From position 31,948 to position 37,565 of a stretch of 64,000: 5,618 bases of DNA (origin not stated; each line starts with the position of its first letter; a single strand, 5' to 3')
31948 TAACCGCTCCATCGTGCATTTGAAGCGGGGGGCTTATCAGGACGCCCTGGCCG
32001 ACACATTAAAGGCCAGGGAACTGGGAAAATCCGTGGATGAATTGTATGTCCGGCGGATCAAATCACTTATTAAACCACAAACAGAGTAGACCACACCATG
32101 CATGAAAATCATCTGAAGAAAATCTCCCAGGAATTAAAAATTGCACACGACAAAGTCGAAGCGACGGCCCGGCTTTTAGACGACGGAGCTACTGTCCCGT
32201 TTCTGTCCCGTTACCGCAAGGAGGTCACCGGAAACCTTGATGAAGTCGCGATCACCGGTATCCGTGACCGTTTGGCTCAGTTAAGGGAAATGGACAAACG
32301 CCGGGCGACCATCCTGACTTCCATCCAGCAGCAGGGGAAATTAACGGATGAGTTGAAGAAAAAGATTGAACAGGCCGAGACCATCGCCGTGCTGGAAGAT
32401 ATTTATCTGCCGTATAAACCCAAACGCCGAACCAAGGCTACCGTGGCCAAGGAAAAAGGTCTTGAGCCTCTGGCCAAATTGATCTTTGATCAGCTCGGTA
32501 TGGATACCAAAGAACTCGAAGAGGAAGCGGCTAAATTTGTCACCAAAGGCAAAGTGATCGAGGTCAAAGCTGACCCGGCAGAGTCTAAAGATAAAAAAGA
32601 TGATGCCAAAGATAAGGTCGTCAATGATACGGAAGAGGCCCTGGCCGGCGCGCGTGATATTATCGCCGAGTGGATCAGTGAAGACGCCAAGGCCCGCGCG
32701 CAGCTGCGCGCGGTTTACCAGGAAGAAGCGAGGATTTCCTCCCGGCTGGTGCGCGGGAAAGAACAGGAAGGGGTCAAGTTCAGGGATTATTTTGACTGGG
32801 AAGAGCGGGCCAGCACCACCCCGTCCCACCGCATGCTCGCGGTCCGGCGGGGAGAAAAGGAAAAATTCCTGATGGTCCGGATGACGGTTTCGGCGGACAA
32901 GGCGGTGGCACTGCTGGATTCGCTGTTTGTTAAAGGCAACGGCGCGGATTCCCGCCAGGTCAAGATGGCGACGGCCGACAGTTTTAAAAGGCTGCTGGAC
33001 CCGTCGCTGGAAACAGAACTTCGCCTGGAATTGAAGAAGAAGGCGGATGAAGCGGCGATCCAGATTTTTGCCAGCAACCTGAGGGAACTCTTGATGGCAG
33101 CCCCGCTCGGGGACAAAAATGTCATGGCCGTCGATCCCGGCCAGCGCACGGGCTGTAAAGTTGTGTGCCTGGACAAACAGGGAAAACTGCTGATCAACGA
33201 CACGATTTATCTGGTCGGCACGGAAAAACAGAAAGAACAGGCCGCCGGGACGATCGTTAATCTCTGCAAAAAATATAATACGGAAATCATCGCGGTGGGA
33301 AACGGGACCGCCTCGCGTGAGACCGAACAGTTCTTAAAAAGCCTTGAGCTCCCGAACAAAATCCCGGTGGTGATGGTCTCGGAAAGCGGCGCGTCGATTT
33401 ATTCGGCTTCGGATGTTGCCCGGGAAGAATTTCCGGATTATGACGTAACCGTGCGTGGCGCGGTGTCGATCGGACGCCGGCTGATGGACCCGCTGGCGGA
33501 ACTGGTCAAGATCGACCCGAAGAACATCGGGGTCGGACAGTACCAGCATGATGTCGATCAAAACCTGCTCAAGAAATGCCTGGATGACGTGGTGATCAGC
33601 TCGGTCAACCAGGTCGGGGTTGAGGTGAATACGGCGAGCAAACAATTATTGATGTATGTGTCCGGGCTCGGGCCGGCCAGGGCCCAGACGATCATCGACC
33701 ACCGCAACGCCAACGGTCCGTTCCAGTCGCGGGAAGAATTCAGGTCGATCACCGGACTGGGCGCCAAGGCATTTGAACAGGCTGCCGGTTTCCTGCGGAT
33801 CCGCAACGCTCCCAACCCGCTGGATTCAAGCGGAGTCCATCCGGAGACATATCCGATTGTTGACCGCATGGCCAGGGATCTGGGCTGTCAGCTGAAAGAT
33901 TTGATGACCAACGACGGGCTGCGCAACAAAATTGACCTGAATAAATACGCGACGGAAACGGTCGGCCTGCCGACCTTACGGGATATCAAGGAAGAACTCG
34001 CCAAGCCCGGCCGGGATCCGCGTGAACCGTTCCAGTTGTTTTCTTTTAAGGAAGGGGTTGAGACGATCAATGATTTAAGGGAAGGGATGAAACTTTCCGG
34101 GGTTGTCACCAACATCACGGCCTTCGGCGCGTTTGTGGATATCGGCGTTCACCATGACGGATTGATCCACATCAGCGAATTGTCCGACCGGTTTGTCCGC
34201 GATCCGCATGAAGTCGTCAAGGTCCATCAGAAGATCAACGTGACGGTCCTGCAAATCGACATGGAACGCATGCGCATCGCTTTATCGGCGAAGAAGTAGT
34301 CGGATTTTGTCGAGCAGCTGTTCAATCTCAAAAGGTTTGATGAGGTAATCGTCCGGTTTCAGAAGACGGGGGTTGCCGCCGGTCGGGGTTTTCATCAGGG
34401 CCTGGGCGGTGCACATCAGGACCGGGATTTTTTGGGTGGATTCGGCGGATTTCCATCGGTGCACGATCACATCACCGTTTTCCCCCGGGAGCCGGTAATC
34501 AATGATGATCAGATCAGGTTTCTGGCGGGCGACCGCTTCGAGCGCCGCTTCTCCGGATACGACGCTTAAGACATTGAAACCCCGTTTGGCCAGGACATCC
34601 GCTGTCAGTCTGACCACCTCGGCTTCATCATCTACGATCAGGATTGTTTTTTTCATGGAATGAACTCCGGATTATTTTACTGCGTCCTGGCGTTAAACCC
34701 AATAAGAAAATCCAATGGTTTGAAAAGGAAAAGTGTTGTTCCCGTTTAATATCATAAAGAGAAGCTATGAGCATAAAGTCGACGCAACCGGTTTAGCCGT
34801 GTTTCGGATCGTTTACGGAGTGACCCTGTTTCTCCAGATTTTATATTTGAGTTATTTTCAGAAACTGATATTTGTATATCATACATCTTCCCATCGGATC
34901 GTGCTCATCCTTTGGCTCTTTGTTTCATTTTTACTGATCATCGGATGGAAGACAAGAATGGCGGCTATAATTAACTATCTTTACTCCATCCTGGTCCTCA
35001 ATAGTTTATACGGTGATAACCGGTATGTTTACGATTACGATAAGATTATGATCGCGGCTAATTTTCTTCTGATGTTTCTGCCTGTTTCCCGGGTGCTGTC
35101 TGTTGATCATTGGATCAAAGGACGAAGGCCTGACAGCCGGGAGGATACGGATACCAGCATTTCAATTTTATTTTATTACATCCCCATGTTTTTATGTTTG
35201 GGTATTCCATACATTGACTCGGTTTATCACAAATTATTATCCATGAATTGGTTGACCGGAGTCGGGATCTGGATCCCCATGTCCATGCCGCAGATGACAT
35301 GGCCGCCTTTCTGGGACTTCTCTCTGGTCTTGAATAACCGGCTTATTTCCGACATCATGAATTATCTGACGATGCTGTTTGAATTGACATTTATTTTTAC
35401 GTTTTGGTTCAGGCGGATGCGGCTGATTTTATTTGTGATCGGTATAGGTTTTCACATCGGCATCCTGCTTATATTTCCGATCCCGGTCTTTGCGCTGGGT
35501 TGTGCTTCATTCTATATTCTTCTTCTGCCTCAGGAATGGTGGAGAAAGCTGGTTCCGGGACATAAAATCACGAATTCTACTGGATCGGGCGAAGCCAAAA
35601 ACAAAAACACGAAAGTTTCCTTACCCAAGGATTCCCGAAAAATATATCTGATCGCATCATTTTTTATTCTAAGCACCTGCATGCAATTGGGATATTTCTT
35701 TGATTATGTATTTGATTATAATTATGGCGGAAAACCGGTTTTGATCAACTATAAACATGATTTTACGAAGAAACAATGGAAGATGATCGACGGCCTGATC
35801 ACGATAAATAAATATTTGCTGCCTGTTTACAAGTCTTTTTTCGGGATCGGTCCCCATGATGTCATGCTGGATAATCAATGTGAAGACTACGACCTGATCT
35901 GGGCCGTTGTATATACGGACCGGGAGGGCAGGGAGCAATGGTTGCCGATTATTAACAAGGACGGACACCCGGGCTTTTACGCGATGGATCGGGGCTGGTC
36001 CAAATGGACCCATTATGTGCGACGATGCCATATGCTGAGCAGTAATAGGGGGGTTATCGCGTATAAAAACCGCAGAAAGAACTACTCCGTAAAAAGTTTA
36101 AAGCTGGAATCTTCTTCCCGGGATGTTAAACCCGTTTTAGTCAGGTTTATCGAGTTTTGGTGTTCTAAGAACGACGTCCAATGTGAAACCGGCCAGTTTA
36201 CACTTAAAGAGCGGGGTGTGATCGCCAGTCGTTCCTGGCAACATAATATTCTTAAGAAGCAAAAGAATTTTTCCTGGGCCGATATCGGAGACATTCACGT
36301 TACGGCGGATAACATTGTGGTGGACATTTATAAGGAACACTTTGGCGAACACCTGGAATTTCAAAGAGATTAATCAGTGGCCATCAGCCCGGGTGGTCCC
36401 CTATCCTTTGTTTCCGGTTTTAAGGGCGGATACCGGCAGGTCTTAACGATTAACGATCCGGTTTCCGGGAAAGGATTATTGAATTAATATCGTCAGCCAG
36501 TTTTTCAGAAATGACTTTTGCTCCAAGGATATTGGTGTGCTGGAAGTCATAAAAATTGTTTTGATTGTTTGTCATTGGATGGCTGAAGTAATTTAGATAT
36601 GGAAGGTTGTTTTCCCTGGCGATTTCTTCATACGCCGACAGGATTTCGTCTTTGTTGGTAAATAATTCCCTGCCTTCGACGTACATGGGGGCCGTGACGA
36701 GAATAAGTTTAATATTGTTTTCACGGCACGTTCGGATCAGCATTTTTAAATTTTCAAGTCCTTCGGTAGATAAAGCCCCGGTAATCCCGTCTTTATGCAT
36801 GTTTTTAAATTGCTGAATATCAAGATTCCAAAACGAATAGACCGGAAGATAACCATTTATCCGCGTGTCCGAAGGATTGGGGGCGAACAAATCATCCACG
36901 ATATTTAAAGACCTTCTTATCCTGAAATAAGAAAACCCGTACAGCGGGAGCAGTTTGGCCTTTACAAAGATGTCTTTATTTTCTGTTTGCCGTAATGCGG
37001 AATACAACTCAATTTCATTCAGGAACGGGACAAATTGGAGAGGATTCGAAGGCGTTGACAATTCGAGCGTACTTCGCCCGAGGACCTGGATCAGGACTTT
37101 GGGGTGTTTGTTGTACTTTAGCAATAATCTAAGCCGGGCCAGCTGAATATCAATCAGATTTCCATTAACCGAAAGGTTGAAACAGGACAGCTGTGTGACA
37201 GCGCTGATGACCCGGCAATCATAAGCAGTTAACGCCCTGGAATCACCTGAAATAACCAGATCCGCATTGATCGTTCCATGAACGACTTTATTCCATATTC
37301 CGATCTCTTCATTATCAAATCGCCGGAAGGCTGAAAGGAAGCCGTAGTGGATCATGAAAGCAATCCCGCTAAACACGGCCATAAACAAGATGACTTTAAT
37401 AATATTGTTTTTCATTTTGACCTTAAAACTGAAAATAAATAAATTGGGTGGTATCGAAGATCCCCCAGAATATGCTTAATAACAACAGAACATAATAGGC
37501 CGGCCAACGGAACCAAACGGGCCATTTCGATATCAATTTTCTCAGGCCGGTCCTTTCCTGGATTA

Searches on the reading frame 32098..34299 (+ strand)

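Call 9: search_protein_families(library=ncbifam, proteins=[window:32098-34299:+], max_evalue=0.00001)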
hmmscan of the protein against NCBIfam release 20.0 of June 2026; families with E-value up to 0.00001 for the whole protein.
window:32098-34299:+ (733 aa): 28 families (the best 25 are shown)
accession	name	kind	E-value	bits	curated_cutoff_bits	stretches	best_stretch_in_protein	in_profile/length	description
NF005208.0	PRK06676.1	equivalog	1.6e-22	80.1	368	1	655-732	186-262/391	30S ribosomal protein S1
NF040579.1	S1_dom_CvfD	subfamily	4e-20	72.1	117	1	661-732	2-73/113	CvfD/Ygs/GSP13 family RNA-binding post-transcriptional regulator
NF004953.0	PRK06299.1-3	equivalog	2.4e-19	69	720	1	655-732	206-282/580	30S ribosomal protein S1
NF004954.0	PRK06299.1-4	equivalog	3.3e-19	68.5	727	1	655-732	184-260/560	30S ribosomal protein S1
NF000907.0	PRK00087.1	equivalog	7.7e-19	67.3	624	1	651-733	467-548/671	bifunctional 4-hydroxy-3-methylbut-2-enyl diphosphate reductase/30S ribosomal protein S1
NF005911.0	PRK07899.1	equivalog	8.2e-19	67.6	691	1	656-732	202-277/486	30S ribosomal protein S1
NF004952.0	PRK06299.1-2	equivalog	1.4e-18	66.6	524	1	655-732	211-287/580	30S ribosomal protein S1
TIGR00717.1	rpsA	equivalog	6e-18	64.7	577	1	655-732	180-256/516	30S ribosomal protein S1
NF005973.0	PRK08059.1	equivalog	1.2e-17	64.2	148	1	659-732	4-77/123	S1 domain-containing post-transcriptional regulator GSP13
NF004951.0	PRK06299.1-1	equivalog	7.7e-17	60.8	918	1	655-732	184-260/556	30S ribosomal protein S1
NF004955.0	PRK06299.1-5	equivalog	9.4e-17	60.4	878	1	655-732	191-267/566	30S ribosomal protein S1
NF006363.0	PRK08582.1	equivalog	1.1e-16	61.2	171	1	663-733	6-75/140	S1 domain-containing RNA-binding protein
NF004473.0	PRK05807.1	equivalog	2.5e-16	60.3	178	1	660-733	3-74/136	S1 domain-containing RNA-binding protein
TIGR01259.1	comE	subfamily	4.8e-15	55.6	152.35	1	502-563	54-115/120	comEA protein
NF010379.0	PRK13806.1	equivalog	6.7e-14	51.4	648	1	659-732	289-363/491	30S ribosomal protein S1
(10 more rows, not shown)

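Call 10: search_protein_families(library=pfam, proteins=[window:32098-34299:+], max_evalue=0.0001)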
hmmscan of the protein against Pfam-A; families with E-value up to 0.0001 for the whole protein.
window:32098-34299:+ (733 aa): 10 families
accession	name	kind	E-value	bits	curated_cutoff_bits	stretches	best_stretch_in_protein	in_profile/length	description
PF16921.10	Tex_YqgF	-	6.1e-47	159.6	27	1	340-462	1-125/126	Tex protein YqgF-like domain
PF22706.1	Tex_central_region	-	1.6e-32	113.4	27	1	171-324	16-178/178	Tex central region-like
PF09371.15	Tex_N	-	2.9e-27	94.6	32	1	4-77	2-75/75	Tex-like protein N-terminal domain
PF12836.13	HHH_3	-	2.8e-26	91.9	27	1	503-567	1-65/65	Helix-hairpin-helix motif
PF17674.7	HHH_9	-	1.2e-25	90.6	23.1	1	573-642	1-70/70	HHH domain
PF00575.29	S1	-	1.6e-21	76.9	22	1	661-732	3-74/74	S1 RNA binding domain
PF14635.12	HHH_7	-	2.9e-11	44.1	27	1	481-568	10-103/104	Helix-hairpin-helix motif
PF14639.11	YqgF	-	6.5e-08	33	35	1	377-470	46-147/150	Holliday-junction resolvase-like of SPT6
PF23459.1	S1_RRP5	-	1.6e-07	32.2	27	1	660-724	1-65/72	RRP5 S1 domain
PF03934.19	T2SSK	-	1.3e-06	29.1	24.2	1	508-556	1-49/63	Type II secretion system (T2SS), protein K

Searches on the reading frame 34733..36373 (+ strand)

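Call 9: search_protein_families(library=ncbifam, proteins=[window:34733-36373:+], max_evalue=0.00001)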
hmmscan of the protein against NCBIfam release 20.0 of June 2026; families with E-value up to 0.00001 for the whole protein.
window:34733-36373:+ (546 aa): 1 family
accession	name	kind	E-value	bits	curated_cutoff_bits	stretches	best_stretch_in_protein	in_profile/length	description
TIGR04033.1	export_SdpB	subfamily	3.8e-06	26.7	178.4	1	55-262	66-269/276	sporulation-delaying protein SdpB family protein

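Call 10: search_protein_families(library=pfam, proteins=[window:34733-36373:+], max_evalue=0.0001)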
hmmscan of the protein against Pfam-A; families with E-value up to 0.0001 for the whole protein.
window:34733-36373:+ (546 aa): 1 family
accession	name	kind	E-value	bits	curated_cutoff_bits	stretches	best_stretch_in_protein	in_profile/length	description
PF05090.19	HTTM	-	4.9e-08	33.3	27.7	1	15-269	3-259/259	HTTM domain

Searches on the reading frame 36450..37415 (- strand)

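Call 11: search_protein_families(library=pfam, proteins=[window:36450-37415:-], max_evalue=0.0001)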
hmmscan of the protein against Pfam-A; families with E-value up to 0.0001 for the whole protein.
window:36450-37415:- (321 aa): 0 families

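Call 18: search_protein_families(library=ncbifam, proteins=[window:36450-37415:-], max_evalue=0.01)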
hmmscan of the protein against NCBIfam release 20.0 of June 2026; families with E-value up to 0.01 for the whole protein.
window:36450-37415:- (321 aa): 0 families

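Call 38: search_protein_families(library=pfam, proteins=[window:36450-37415:-], max_evalue=1)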
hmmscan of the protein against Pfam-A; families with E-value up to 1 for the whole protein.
window:36450-37415:- (321 aa): 2 families
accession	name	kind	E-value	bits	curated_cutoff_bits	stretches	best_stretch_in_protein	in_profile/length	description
PF13472.12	Lipase_GDSL_2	-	0.0054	17.7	32.9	1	214-291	87-164/178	GDSL-like Lipase/Acylhydrolase family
PF07611.17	DUF1574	-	0.0055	16.5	29.1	1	214-294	244-326/342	Protein of unknown function (DUF1574)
